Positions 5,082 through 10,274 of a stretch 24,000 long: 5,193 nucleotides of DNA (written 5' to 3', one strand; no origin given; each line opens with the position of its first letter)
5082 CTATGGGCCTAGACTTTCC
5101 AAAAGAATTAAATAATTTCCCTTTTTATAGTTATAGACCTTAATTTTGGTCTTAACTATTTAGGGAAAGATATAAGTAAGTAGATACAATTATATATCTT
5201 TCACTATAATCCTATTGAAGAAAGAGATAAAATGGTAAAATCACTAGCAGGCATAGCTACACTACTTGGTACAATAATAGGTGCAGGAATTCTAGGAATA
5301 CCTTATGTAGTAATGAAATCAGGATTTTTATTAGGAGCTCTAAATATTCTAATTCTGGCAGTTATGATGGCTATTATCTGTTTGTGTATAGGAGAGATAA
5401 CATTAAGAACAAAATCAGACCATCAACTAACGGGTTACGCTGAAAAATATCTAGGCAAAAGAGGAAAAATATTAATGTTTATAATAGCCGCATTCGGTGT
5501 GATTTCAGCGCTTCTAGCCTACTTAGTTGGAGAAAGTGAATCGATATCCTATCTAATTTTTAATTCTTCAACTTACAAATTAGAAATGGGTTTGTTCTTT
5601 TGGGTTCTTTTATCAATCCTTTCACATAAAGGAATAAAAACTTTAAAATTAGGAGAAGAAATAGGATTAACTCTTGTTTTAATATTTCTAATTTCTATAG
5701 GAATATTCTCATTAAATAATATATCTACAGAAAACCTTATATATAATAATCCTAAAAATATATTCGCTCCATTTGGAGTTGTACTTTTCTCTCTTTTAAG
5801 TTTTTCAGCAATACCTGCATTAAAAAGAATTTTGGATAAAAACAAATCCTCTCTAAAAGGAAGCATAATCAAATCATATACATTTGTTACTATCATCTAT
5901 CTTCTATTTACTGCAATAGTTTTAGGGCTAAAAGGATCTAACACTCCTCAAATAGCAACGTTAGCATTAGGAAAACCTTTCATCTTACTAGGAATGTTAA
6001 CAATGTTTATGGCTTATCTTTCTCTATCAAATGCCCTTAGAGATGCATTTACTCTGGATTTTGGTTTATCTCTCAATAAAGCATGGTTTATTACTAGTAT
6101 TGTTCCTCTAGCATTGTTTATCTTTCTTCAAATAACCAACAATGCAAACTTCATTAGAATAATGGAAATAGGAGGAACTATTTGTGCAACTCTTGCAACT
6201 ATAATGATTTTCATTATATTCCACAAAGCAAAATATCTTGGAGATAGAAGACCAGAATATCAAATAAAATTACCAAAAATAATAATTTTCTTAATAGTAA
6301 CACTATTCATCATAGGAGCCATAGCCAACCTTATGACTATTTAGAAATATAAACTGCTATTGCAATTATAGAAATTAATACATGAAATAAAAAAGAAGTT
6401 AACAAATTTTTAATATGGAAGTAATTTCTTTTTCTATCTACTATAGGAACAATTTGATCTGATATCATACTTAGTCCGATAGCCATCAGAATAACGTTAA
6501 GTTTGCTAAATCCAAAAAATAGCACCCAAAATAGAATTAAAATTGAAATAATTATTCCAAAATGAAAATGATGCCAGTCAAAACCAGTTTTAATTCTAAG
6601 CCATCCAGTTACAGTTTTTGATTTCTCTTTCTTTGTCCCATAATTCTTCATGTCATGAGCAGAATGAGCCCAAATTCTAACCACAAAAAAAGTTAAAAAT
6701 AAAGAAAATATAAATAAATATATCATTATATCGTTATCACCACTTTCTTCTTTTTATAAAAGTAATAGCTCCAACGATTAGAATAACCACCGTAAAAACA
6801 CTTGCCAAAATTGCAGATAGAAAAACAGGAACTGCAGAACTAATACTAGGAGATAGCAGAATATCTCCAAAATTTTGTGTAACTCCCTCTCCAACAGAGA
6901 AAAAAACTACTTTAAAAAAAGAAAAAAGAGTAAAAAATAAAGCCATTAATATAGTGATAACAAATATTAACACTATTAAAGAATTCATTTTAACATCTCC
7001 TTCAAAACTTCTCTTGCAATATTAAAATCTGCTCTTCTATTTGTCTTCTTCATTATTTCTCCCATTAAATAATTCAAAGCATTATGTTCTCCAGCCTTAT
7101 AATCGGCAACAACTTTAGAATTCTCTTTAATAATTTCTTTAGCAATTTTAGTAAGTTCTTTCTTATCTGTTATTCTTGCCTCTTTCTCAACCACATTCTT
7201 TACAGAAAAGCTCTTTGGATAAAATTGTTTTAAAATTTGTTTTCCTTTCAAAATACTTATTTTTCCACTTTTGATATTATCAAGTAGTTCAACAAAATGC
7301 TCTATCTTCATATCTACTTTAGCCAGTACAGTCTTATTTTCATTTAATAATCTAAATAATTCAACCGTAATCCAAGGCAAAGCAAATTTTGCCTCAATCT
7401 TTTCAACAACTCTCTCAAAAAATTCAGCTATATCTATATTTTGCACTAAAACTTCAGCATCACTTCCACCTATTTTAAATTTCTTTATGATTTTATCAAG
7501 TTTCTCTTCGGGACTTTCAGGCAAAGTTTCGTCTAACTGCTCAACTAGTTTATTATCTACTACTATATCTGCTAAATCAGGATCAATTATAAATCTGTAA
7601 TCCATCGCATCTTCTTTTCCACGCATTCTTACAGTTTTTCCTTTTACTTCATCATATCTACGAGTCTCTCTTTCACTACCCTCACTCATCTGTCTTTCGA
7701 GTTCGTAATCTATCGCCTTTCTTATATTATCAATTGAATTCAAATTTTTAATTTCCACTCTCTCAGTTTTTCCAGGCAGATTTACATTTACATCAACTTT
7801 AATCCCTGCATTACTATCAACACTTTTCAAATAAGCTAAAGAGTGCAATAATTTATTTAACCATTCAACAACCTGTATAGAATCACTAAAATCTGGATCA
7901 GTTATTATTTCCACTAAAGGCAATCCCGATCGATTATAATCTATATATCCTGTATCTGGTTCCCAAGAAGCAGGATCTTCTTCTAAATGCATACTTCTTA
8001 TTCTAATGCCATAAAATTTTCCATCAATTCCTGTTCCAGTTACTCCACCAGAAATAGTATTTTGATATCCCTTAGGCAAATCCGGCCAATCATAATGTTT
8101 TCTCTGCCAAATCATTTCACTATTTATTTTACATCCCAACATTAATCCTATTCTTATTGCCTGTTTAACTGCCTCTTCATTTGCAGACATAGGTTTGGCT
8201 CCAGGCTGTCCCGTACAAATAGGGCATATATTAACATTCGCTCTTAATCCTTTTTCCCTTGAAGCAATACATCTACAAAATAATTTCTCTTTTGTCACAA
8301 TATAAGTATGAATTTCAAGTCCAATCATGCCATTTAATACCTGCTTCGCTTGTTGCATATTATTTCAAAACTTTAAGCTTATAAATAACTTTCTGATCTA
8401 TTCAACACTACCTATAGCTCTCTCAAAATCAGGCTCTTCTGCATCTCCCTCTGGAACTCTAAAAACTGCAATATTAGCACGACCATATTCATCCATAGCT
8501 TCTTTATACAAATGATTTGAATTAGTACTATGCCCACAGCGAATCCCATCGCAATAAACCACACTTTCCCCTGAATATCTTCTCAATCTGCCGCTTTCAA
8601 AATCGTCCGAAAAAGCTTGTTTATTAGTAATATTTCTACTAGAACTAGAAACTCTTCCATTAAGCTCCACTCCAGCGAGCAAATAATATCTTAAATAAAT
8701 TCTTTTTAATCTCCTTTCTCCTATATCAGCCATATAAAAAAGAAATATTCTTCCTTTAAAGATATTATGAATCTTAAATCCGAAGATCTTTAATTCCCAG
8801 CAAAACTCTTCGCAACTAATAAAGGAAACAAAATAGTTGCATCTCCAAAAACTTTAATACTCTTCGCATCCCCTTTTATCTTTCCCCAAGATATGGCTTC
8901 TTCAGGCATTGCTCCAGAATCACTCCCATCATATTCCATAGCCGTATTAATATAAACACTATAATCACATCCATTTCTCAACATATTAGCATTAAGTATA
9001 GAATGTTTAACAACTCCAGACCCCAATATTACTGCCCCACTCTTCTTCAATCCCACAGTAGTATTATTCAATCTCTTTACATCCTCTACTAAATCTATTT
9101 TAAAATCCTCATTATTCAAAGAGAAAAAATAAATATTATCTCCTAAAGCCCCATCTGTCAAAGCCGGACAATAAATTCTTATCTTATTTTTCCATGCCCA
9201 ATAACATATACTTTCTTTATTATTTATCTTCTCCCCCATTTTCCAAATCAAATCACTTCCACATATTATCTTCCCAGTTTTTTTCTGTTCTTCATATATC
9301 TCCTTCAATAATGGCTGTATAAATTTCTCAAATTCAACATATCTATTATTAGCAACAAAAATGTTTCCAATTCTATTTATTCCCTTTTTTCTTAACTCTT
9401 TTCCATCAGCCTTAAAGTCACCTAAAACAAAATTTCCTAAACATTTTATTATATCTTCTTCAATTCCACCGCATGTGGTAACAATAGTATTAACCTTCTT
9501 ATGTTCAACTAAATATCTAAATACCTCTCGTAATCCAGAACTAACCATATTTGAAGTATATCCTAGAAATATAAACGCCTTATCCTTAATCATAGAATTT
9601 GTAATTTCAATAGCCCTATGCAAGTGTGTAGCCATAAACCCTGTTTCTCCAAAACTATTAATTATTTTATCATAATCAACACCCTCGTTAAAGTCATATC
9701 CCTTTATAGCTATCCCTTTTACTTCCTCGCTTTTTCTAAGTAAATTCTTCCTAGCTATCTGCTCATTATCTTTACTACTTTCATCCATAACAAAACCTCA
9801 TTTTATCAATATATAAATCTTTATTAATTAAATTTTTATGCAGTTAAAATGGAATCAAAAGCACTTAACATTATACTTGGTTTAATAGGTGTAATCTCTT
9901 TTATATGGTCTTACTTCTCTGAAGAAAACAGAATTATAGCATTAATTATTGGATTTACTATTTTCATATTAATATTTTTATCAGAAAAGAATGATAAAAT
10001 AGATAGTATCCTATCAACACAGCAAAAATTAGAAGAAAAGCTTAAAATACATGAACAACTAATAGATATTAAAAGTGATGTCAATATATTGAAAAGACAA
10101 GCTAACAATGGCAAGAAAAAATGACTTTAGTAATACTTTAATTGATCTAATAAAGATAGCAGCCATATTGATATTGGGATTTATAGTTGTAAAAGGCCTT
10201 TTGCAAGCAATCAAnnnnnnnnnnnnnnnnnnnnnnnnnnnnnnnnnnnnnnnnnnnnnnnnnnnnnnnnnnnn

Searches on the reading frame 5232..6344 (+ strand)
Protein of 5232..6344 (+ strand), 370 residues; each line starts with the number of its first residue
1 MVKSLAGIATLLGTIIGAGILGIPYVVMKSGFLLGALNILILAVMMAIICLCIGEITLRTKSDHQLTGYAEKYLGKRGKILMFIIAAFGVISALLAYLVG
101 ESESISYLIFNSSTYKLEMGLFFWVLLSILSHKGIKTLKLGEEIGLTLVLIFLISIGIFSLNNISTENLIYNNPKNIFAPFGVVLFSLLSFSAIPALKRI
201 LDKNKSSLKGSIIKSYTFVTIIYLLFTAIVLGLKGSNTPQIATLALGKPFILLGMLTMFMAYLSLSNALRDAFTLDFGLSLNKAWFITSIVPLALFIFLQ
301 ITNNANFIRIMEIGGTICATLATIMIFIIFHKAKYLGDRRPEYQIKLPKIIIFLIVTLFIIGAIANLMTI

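Call 5: search_protein_families(library=pfam, proteins=[window:5232-6344:+], max_evalue=0.01)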
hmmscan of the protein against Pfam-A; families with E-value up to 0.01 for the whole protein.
window:5232-6344:+ (370 aa): 1 family
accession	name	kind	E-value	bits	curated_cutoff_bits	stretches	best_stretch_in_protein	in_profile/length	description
PF03222.19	Trp_Tyr_perm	-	4.9e-20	72.5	22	1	4-364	5-391/393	Tryptophan/tyrosine permease family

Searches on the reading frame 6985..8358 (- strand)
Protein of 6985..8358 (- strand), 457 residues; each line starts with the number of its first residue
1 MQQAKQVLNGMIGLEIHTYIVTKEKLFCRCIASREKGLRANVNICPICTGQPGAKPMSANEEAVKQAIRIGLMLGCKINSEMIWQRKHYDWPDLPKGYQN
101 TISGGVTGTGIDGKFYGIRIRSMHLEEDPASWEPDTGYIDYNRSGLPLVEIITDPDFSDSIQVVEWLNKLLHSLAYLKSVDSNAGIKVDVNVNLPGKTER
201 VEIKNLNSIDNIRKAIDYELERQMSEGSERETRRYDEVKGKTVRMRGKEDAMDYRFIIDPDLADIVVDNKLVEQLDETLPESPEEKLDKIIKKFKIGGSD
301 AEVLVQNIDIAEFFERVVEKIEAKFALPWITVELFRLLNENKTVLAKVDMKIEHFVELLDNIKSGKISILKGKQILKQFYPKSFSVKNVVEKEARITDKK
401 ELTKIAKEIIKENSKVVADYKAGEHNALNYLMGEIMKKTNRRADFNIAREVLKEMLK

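Call 5: search_protein_families(library=pfam, proteins=[window:6985-8358:-], max_evalue=0.01)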
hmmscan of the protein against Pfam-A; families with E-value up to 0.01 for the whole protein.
window:6985-8358:- (457 aa): 2 families
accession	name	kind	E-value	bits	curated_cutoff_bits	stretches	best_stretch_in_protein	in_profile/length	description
PF02934.20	GatB_N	-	1.7e-75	254.2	23.4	1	11-273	2-277/277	GatB/GatE catalytic domain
PF02637.23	GatB_Yqey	-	8.1e-31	107.3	27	1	312-456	1-148/148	GatB domain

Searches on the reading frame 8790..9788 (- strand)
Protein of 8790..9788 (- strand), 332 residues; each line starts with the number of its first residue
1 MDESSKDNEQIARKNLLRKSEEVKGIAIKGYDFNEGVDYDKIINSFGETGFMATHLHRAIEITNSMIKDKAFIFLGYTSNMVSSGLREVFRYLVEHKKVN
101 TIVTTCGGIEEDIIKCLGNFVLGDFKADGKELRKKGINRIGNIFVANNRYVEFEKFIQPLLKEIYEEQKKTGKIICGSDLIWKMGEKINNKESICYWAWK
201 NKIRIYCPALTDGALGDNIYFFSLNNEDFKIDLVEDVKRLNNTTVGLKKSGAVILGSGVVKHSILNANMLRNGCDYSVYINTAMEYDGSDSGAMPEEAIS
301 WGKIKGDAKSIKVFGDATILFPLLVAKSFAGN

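Call 5: search_protein_families(library=pfam, proteins=[window:8790-9788:-], max_evalue=0.01)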
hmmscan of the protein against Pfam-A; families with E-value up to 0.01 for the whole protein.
window:8790-9788:- (332 aa): 1 family
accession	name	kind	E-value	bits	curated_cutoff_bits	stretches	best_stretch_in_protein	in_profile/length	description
PF01916.23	DS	-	3.3e-116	388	27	1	42-327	2-287/288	Deoxyhypusine synthase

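Call 15: list_cluster_members(proteins=[P0004, P0005, window:8790-9788:-, window:6985-8358:-, window:15500-18259:-, window:20462-22078:-, window:12372-14771:-])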
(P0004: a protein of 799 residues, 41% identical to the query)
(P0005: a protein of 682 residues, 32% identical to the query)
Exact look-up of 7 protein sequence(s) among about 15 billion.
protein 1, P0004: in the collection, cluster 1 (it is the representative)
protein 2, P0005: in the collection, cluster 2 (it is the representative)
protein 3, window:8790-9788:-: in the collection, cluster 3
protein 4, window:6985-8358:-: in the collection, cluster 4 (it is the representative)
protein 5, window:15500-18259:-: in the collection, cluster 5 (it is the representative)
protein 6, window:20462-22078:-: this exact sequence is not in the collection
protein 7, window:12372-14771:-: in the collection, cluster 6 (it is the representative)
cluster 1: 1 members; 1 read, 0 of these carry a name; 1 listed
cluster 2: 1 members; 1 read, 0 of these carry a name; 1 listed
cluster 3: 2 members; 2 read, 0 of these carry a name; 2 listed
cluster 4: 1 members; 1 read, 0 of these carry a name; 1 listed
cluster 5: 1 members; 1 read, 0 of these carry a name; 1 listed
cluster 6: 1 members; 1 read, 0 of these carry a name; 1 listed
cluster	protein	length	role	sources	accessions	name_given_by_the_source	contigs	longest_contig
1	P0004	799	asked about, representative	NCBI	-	-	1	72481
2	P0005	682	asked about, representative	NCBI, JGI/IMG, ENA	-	-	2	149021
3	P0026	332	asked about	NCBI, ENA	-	-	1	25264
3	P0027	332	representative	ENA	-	-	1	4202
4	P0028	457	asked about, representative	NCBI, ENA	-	-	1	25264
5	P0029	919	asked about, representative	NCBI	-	-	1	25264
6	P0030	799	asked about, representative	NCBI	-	-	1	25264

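Call 17: find_encoding_contigs(protein=window:8790-9788:-, flank=10000, max_places=3)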
Protein window:8790-9788:- (332 aa): 1 contig read that carries it; 1 place shown.
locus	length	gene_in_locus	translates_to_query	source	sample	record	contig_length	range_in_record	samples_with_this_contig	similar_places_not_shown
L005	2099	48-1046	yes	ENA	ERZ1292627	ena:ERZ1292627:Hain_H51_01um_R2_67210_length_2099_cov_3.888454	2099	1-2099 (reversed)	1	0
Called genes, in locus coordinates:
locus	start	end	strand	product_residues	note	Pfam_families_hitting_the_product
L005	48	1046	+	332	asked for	PF01916:DS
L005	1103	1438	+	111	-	-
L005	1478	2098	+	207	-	?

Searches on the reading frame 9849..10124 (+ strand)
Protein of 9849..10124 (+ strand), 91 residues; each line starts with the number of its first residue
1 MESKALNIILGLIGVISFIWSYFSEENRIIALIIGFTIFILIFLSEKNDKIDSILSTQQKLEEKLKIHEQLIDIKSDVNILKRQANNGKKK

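Call 23: search_protein_families(library=pfam, proteins=[window:9849-10124:+], max_evalue=1)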
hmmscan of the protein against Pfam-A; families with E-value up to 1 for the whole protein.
window:9849-10124:+ (91 aa): 4 families
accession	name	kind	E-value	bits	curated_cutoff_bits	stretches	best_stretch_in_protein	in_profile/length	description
PF06645.18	SPC12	-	0.0025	18.3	23.6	1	4-43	11-50/71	Microsomal signal peptidase 12 kDa subunit (SPC12)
PF03597.20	FixS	-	0.0043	17.2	23.1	1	8-23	11-26/44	Cytochrome oxidase maturation protein cbb3-type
PF09925.14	DUF2157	-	0.053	13.7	32.4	1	6-46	44-84/146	Predicted membrane protein (DUF2157)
PF17591.7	UL41A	-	0.94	10.1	29.7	0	6-23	17-34/78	Herpesvirus UL41A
